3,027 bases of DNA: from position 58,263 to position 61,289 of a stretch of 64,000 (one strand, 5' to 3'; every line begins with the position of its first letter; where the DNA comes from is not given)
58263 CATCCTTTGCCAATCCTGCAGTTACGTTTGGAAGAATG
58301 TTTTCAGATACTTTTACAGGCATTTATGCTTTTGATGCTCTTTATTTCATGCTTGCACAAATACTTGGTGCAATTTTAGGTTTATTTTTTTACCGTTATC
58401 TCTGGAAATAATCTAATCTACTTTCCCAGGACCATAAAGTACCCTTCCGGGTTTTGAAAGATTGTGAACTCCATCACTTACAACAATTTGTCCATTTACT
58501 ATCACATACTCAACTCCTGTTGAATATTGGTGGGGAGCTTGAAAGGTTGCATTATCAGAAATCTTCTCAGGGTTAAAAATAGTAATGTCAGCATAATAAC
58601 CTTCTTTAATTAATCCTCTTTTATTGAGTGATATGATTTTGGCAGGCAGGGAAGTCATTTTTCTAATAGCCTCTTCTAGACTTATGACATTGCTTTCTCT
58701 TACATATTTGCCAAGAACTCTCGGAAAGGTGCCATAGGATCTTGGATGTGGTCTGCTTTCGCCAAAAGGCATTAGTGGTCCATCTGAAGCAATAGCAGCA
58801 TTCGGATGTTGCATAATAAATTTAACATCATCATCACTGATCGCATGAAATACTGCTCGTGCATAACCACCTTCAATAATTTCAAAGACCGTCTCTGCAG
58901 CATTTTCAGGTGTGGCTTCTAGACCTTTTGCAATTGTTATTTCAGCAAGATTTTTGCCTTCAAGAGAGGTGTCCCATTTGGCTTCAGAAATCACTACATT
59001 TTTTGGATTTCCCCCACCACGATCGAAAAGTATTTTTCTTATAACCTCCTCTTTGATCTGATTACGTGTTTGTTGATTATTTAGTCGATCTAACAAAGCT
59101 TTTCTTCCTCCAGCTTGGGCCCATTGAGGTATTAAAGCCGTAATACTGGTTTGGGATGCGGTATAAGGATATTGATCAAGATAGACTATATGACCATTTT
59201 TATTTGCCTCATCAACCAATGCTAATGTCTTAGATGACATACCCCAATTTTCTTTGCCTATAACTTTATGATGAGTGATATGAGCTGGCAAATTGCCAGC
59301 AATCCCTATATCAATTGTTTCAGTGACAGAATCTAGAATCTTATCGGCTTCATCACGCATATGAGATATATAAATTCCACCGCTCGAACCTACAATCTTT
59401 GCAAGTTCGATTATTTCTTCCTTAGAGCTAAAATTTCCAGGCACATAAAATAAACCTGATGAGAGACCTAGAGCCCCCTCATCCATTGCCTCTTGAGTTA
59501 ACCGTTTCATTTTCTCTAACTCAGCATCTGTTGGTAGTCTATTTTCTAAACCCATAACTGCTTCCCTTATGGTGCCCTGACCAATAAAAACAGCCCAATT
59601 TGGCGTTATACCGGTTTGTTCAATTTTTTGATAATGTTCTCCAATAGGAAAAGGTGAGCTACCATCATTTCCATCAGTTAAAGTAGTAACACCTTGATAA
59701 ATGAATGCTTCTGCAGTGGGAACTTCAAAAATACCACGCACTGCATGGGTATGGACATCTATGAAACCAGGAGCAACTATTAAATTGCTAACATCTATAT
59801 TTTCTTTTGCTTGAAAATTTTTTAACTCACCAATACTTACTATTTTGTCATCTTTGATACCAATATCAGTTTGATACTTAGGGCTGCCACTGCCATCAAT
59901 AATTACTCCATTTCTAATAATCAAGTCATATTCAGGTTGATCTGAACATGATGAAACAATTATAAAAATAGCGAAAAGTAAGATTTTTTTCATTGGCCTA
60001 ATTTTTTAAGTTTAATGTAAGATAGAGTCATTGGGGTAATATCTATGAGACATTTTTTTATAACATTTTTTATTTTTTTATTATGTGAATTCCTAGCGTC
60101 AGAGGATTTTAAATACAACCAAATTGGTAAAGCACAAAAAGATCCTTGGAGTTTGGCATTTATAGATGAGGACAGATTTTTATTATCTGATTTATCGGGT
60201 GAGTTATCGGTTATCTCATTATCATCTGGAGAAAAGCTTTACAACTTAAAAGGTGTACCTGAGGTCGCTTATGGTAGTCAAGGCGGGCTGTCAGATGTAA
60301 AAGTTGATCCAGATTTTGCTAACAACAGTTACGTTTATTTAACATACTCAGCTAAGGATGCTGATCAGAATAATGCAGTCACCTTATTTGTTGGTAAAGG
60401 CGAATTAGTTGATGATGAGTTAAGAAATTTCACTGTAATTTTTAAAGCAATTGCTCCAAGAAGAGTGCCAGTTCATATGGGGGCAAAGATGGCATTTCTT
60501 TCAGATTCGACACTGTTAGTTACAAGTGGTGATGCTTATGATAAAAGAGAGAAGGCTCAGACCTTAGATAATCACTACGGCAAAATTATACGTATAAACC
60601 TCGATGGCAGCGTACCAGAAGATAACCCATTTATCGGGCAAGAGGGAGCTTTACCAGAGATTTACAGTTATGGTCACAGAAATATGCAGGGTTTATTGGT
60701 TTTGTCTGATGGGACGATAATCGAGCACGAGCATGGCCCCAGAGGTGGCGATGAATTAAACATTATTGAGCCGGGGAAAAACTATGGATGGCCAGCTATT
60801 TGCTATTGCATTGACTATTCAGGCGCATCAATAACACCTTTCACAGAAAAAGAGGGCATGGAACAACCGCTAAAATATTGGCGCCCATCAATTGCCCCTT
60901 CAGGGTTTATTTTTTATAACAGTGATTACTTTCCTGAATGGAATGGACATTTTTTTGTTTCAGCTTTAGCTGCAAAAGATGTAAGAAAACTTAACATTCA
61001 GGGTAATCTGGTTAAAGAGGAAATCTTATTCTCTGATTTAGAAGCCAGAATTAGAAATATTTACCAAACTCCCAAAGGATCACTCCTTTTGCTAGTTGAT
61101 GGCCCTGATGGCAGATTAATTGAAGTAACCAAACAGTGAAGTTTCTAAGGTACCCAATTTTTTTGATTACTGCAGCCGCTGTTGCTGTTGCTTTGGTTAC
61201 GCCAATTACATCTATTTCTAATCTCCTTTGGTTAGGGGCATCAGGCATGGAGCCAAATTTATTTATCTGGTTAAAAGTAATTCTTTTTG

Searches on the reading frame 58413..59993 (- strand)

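Call 8: search_protein_families(library=pfam, proteins=[window:58413-59993:-], max_evalue=0.01)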
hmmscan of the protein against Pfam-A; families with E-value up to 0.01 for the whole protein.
window:58413-59993:- (526 aa): 3 families
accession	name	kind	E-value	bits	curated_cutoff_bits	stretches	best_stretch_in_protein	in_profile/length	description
PF07969.17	Amidohydro_3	-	6.6e-28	98.8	29.7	2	376-505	349-472/472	Amidohydrolase family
PF01979.26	Amidohydro_1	-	6.8e-14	52.3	25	1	430-504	275-345/345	Amidohydrolase family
PF00449.26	Urease_alpha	-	2.2e-06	28.4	23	1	19-74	63-115/121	Urease alpha-subunit, N-terminal domain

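Call 9: search_protein_families(library=ncbifam, proteins=[window:58413-59993:-], max_evalue=0.01)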
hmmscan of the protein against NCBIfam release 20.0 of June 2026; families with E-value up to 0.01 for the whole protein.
window:58413-59993:- (526 aa): 71 families (the best 25 are shown)
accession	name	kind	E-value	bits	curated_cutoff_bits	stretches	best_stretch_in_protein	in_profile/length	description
NF006560.0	PRK09061.1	subfamily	3.7e-69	233.4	340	2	388-518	360-510/517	amidohydrolase family protein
NF006689.0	PRK09237.1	equivalog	7.9e-24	83.9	371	2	21-108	2-92/383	amidohydrolase/deacetylase family metallohydrolase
NF009060.0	PRK12394.1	equivalog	9.6e-19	67.4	442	2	22-112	3-96/381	metallo-dependent hydrolase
NF006839.0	PRK09357.1-4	equivalog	5.4e-18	64.8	576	2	24-83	2-61/422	dihydroorotase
TIGR00857.1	pyrC_multi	subfamily_domain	1.5e-17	63.7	279.05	2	424-486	319-382/412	dihydroorotase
NF005791.0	PRK07627.1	equivalog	4.7e-17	62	442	2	24-83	3-63/425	dihydroorotase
TIGR03583.1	EF_0837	hypoth_equivalog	1.2e-16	60.7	432.15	2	23-111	2-89/365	amidohydrolase/deacetylase family metallohydrolase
TIGR03121.1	one_C_dehyd_A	equivalog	1.2e-15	56.8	392.75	2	437-513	430-506/556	formylmethanofuran dehydrogenase subunit A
NF006559.0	PRK09060.1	equivalog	4.9e-15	54.8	482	1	21-83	4-64/444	dihydroorotase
NF006252.0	PRK08393.1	equivalog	1.3e-14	54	617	2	24-89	3-68/424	N-ethylammeline chlorohydrolase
NF009941.0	PRK13404.1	subfamily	2.8e-14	52.7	647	1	20-125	2-105/478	dihydropyrimidinase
TIGR02033.1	D-hydantoinase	equivalog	8.5e-14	51.3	393.25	1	24-212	1-183/454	dihydropyrimidinase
NF006844.0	PRK09357.2-5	equivalog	2.9e-13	49.6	701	2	24-83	4-63/422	dihydroorotase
NF006837.0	PRK09357.1-2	equivalog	6.4e-13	48.1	575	2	25-84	4-63/428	dihydroorotase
NF004839.0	PRK06189.1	equivalog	2e-12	46.5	631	1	22-83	3-62/451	allantoinase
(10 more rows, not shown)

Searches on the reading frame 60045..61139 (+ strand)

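Call 8: search_protein_families(library=pfam, proteins=[window:60045-61139:+], max_evalue=0.01)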
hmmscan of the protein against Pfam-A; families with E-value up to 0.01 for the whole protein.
window:60045-61139:+ (364 aa): 1 family
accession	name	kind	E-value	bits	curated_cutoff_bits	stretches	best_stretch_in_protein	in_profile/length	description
PF07995.17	GSDH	-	1.5e-114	383.2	25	1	32-359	2-331/332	Glucose / Sorbosone dehydrogenase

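Call 9: search_protein_families(library=ncbifam, proteins=[window:60045-61139:+], max_evalue=0.01)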
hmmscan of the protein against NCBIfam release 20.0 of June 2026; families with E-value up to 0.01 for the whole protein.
window:60045-61139:+ (364 aa): 1 family
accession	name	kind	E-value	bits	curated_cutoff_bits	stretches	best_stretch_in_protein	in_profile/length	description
TIGR03606.1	non_repeat_PQQ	subfamily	6.7e-33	114.2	434.55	1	17-257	15-275/454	glucose/sorbosone family PQQ-dependent dehydrogenase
